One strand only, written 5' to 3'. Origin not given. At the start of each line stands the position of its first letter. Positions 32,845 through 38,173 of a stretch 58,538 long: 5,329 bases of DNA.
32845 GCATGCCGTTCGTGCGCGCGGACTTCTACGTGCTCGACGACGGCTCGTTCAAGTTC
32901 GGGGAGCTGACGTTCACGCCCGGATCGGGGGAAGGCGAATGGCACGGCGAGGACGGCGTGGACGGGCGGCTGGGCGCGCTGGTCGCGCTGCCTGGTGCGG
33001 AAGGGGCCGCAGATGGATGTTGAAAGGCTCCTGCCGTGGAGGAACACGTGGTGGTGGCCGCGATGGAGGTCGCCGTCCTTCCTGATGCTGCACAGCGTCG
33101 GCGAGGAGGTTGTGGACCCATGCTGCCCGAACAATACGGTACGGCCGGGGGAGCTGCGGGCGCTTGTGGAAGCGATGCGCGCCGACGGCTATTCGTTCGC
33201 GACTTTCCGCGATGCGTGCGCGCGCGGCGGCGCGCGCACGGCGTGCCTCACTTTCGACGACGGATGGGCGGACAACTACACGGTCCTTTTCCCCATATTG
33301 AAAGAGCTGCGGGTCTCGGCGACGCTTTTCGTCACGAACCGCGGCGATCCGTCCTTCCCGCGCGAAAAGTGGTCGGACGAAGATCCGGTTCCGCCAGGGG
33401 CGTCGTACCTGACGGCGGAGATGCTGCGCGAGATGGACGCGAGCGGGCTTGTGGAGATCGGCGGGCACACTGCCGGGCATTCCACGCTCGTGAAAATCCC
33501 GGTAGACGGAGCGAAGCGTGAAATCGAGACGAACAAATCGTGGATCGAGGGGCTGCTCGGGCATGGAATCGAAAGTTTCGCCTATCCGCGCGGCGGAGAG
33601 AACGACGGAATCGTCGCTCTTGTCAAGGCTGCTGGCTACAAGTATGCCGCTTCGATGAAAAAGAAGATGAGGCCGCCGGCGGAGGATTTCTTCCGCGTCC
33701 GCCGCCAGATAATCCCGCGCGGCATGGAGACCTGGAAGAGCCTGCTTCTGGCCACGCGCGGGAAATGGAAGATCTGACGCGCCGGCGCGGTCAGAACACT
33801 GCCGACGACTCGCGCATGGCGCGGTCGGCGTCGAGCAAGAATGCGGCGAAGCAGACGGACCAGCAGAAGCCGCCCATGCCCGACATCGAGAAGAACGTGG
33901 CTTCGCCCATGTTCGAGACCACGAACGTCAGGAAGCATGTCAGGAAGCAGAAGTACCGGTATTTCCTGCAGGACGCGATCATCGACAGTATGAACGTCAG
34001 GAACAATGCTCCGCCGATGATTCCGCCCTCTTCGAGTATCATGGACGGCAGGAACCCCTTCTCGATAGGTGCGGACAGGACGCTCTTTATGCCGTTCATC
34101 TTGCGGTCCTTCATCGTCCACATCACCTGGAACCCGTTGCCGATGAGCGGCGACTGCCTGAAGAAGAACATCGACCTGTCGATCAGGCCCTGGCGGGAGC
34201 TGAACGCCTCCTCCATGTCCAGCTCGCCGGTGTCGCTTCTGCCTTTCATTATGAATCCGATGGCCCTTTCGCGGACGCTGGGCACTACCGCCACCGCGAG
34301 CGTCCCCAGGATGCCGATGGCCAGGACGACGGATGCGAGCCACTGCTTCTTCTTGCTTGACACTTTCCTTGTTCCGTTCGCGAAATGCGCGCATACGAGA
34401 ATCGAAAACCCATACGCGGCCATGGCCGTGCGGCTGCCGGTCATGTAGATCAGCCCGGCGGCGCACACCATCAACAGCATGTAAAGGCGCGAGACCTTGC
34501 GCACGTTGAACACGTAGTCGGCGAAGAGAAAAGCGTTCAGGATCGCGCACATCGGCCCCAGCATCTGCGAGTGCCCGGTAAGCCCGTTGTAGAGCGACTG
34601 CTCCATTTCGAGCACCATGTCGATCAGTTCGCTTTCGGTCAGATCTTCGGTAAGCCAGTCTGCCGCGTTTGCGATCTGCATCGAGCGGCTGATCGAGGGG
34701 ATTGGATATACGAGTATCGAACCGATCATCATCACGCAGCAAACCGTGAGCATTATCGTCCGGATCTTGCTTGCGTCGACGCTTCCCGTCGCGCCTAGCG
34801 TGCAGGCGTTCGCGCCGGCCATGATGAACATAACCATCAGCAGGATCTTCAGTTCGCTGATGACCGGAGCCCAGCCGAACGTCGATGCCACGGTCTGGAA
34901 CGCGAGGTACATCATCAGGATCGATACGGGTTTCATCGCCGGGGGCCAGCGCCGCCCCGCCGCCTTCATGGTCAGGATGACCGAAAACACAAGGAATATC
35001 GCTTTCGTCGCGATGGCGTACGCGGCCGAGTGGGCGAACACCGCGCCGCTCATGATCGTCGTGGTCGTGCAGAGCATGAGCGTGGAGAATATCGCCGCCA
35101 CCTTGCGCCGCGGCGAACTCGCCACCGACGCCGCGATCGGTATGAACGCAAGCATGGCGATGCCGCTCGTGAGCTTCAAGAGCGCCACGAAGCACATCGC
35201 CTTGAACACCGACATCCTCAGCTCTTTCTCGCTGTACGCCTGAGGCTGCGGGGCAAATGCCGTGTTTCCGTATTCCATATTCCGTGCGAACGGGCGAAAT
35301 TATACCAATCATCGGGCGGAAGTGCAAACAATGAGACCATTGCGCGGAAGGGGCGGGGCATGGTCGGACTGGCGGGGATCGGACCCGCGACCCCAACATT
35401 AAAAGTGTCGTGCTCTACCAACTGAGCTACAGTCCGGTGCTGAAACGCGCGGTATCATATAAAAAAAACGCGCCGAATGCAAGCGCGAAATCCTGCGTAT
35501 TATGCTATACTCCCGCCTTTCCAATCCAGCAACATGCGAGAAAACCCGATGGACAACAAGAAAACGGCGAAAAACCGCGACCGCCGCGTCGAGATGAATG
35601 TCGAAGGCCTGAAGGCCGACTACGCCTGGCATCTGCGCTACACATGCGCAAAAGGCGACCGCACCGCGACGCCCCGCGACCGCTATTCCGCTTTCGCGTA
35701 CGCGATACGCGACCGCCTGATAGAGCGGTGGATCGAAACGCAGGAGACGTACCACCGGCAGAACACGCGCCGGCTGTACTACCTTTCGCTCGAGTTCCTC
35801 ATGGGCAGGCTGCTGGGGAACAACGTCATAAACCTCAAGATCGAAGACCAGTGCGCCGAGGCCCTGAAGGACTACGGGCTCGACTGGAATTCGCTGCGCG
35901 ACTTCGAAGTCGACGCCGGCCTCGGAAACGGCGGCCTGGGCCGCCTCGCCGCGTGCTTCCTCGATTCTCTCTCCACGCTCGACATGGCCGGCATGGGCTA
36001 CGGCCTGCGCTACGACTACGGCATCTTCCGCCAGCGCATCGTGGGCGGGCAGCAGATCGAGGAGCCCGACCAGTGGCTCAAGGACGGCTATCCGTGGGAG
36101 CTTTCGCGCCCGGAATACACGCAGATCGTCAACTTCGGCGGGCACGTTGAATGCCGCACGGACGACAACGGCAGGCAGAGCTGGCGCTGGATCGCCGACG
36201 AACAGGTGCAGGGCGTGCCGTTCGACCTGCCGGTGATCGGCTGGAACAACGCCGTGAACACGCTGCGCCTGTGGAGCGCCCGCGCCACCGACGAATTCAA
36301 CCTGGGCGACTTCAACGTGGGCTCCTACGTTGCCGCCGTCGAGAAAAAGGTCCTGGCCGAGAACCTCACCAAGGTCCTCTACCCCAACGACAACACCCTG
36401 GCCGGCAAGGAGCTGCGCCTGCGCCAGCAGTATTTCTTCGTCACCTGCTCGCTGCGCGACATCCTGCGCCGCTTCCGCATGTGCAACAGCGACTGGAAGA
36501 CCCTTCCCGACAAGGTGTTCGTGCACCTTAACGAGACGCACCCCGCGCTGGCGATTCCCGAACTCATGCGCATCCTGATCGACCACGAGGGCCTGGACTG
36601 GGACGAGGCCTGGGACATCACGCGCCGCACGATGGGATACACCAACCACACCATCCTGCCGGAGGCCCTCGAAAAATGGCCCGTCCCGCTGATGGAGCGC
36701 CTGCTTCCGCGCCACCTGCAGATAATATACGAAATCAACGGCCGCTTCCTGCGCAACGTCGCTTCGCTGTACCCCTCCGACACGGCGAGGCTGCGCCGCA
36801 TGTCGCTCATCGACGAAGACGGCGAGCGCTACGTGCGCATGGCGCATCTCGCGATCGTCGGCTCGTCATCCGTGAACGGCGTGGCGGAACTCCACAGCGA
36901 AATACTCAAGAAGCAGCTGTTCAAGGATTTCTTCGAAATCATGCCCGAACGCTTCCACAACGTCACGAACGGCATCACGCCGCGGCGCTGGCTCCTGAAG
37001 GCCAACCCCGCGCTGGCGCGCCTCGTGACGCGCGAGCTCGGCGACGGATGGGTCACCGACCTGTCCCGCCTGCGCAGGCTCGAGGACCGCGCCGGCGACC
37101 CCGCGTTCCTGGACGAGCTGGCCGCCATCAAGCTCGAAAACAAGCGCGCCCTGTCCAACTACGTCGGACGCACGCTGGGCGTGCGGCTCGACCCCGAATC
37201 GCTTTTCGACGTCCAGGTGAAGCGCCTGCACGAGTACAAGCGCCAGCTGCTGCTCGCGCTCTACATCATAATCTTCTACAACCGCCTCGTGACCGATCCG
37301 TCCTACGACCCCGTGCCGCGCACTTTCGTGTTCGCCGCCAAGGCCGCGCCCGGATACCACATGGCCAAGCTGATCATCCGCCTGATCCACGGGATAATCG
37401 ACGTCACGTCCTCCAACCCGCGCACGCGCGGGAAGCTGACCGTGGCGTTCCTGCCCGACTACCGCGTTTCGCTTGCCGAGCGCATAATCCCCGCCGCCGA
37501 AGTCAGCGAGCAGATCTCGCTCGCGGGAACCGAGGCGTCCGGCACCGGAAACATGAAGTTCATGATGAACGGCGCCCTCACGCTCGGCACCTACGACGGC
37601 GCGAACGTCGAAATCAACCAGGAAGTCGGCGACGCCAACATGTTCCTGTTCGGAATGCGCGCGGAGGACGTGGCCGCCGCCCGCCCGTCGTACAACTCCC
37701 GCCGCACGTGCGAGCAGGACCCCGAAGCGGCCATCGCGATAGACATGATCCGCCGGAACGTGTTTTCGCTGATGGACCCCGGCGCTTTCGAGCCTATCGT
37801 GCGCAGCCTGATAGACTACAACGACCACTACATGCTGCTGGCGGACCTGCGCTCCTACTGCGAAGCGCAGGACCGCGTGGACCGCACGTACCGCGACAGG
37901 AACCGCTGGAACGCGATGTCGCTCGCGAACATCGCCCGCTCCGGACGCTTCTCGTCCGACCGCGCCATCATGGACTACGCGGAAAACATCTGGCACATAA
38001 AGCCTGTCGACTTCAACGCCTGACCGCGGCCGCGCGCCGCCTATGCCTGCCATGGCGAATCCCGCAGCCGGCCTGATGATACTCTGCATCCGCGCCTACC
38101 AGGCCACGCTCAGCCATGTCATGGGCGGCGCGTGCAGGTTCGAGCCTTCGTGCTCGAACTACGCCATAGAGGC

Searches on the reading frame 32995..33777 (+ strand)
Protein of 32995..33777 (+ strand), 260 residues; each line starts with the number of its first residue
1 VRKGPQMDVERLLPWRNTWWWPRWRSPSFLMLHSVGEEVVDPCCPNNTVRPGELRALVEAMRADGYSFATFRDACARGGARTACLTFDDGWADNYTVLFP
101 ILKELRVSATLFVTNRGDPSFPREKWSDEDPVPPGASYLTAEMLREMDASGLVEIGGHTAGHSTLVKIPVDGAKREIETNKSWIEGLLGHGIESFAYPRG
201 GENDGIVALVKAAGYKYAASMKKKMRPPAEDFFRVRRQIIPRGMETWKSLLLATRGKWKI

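Call 55: search_protein_families(library=pfam, max_evalue=0.001, proteins=[window:32995-33777:+])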
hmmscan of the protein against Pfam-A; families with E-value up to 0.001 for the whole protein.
window:32995-33777:+ (260 aa): 1 family
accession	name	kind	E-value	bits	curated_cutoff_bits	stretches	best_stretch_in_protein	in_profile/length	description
PF01522.26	Polysacc_deac_1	-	1.2e-22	80.6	23.1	1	79-217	5-123/124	Polysaccharide deacetylase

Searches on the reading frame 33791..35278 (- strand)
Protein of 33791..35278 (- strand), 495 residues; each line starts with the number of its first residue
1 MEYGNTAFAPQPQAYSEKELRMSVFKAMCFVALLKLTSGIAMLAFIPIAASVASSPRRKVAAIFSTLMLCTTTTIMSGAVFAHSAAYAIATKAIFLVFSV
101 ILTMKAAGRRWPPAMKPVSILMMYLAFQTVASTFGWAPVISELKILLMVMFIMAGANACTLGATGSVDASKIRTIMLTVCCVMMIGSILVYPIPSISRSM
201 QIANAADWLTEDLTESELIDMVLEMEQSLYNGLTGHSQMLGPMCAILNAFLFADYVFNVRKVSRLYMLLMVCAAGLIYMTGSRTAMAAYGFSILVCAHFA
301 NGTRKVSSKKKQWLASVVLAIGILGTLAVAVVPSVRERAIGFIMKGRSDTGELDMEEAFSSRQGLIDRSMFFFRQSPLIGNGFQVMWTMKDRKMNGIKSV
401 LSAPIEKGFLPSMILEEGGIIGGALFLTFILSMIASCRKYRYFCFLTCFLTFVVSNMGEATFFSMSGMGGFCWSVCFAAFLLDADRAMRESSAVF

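Call 55: search_protein_families(library=pfam, max_evalue=0.001, proteins=[window:33791-35278:-])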
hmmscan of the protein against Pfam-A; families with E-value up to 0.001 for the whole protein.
window:33791-35278:- (495 aa): 1 family
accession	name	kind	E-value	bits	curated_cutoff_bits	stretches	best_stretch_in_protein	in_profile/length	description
PF04932.20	Wzy_C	-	9.2e-09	35.7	31.7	1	268-426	1-148/149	O-Antigen ligase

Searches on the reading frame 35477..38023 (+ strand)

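Call 55: search_protein_families(library=pfam, max_evalue=0.001, proteins=[window:35477-38023:+])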
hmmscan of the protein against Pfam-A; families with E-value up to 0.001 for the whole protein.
window:35477-38023:+ (848 aa): 1 family
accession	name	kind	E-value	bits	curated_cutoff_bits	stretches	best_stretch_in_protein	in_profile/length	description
PF00343.26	Phosphorylase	-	0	1055.7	27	1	130-841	1-713/713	Carbohydrate phosphorylase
